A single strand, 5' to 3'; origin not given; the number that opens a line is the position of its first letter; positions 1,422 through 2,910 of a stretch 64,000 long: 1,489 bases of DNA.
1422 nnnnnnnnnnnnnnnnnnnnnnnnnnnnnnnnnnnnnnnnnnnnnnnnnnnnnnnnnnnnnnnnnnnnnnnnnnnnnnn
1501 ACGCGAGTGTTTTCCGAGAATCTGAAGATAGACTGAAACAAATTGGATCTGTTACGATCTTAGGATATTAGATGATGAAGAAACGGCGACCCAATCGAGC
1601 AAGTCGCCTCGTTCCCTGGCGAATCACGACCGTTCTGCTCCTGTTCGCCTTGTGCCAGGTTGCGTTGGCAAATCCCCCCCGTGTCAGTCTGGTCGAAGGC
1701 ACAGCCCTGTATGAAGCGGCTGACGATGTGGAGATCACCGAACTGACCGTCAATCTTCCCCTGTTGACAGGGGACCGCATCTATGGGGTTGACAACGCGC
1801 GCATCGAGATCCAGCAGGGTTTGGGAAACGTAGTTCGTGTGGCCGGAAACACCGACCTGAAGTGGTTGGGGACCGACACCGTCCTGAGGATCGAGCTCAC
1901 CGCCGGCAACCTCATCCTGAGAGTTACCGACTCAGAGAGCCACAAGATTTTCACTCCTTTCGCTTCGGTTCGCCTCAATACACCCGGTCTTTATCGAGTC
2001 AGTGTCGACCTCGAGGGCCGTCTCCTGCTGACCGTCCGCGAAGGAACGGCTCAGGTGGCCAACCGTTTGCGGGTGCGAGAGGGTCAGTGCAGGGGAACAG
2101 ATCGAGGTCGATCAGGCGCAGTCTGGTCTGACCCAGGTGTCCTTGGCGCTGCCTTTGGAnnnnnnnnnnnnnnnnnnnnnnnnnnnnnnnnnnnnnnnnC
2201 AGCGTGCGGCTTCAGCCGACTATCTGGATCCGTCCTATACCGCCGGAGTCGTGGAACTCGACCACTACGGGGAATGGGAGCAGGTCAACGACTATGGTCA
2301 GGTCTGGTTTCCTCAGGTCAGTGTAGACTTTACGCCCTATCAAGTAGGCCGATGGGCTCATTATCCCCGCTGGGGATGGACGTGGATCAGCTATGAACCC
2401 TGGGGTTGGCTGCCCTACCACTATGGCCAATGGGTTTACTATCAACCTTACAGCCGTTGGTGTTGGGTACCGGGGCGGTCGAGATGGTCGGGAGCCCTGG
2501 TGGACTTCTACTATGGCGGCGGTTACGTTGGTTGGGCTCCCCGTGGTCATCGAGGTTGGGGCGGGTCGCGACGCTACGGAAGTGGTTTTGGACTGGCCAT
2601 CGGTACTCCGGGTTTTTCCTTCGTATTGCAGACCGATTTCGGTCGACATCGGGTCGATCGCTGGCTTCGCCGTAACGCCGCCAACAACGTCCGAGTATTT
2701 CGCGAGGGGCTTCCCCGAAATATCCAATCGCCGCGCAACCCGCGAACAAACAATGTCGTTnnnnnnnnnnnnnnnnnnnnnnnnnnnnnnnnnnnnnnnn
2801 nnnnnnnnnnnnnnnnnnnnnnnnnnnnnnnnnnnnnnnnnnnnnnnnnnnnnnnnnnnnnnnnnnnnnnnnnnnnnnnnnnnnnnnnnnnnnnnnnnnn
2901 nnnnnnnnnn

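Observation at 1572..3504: Secreted FecR-domain protein with W-x-W/YGxW repeats and an Arg/Ser/Pro-rich tail, split by a frameshift at a G4 run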

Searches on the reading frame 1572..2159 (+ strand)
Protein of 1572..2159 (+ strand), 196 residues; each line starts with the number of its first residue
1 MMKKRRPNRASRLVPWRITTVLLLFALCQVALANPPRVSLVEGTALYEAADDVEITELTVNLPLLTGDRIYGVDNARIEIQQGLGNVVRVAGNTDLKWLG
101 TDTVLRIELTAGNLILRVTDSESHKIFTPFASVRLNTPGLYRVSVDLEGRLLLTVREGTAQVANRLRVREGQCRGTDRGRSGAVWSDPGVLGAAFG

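Call 14: find_encoding_contigs(protein=window:1572-2159:+, flank=3000, max_places=6)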
Protein window:1572-2159:+ (196 aa): 2 contigs read that carry it; 1 place shown.
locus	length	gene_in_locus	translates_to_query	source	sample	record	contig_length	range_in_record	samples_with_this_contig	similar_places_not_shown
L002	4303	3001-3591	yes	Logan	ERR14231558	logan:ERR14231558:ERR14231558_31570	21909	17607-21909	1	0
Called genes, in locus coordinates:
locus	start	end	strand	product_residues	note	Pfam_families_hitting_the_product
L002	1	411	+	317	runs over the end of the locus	PF02603:Hpr_kinase_N, PF07475:Hpr_kinase_C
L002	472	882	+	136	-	PF03610:EIIA-man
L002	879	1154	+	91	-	PF00381:PTS-HPr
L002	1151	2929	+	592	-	PF05524:PEP-utilisers_N, PF00391:PEP-utilizers, PF02896:PEP-utilizers_C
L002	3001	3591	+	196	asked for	-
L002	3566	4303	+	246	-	?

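Call 71: find_encoding_contigs(protein=window:1572-2159:+, flank=10000, max_places=10)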
Protein window:1572-2159:+ (196 aa): 2 contigs read that carry it; 1 place shown.
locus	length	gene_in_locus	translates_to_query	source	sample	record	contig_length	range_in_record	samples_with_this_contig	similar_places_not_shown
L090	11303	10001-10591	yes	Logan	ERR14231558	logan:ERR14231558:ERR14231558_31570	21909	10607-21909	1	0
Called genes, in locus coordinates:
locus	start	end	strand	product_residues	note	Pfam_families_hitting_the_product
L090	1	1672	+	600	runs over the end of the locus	PF01368:DHH, PF02272:DHHA1, PF17768:RecJ_OB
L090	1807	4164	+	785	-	PF03968:LptD_N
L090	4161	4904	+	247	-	PF00005:ABC_tran, PF13304:AAA_21 (faint)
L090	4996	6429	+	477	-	PF00309:Sigma54_AID, PF04963:Sigma54_CBD, PF04552:Sigma54_DBD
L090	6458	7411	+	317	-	PF02603:Hpr_kinase_N, PF07475:Hpr_kinase_C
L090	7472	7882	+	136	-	PF03610:EIIA-man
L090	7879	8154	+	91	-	PF00381:PTS-HPr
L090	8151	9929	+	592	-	PF05524:PEP-utilisers_N, PF00391:PEP-utilizers, PF02896:PEP-utilizers_C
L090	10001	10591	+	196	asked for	-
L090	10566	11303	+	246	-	?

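Call 72: list_cluster_members(proteins=[window:1572-2159:+, P0252, P0001])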
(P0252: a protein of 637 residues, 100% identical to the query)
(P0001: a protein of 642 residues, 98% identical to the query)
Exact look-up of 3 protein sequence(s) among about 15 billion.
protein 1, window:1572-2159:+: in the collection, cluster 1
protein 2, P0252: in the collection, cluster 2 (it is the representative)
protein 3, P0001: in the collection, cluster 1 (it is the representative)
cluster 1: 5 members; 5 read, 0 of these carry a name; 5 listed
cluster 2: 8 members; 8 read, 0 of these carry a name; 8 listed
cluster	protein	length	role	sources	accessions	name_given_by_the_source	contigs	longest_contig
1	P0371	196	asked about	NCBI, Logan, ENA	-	-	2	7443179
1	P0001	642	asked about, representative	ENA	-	-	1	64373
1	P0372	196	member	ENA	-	-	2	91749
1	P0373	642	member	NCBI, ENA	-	-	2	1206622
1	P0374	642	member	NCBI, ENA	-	-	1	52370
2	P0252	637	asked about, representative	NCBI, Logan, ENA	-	-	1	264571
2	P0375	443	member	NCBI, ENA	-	-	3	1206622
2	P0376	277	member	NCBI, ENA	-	-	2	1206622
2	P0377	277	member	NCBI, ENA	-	-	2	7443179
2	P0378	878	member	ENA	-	-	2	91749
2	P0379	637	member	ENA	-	-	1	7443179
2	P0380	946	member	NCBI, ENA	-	-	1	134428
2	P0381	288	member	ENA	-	-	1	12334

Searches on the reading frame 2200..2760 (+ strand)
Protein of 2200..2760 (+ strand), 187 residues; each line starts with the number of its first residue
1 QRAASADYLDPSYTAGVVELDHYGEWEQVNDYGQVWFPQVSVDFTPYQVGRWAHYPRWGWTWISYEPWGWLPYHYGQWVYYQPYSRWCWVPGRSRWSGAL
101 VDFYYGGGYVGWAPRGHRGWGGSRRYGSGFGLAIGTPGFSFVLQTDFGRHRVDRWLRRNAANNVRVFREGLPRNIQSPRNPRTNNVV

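Call 60: search_protein_representatives(protein=window:2200-2760:+)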
Query: 187 residues. Proteins with E-value up to 0.001 (for the whole library): 11487; up to 1e-10: 5608; up to 1e-30: 28. The best 150 are listed.
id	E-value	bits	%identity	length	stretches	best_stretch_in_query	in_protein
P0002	1.1e-116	404.7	92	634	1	1-187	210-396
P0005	5.8e-41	157.0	64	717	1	5-130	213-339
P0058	3.8e-39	151.1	53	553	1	5-158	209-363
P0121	6.5e-38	147.1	64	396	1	13-131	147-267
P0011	9.3e-38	146.5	55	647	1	13-176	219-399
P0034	1.4e-37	145.9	63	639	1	5-120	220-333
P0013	3.9e-37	144.5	49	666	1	5-180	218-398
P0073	1.0e-36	143.1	48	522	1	4-177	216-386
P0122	1.8e-36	142.3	53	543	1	12-178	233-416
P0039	1.9e-36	142.2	48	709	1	5-186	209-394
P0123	2.5e-36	141.8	45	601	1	4-178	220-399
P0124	4.0e-36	141.2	44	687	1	4-184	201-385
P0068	4.1e-36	141.2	48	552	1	4-180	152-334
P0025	4.9e-36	140.9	47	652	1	4-180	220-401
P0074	5.0e-36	140.9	51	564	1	13-159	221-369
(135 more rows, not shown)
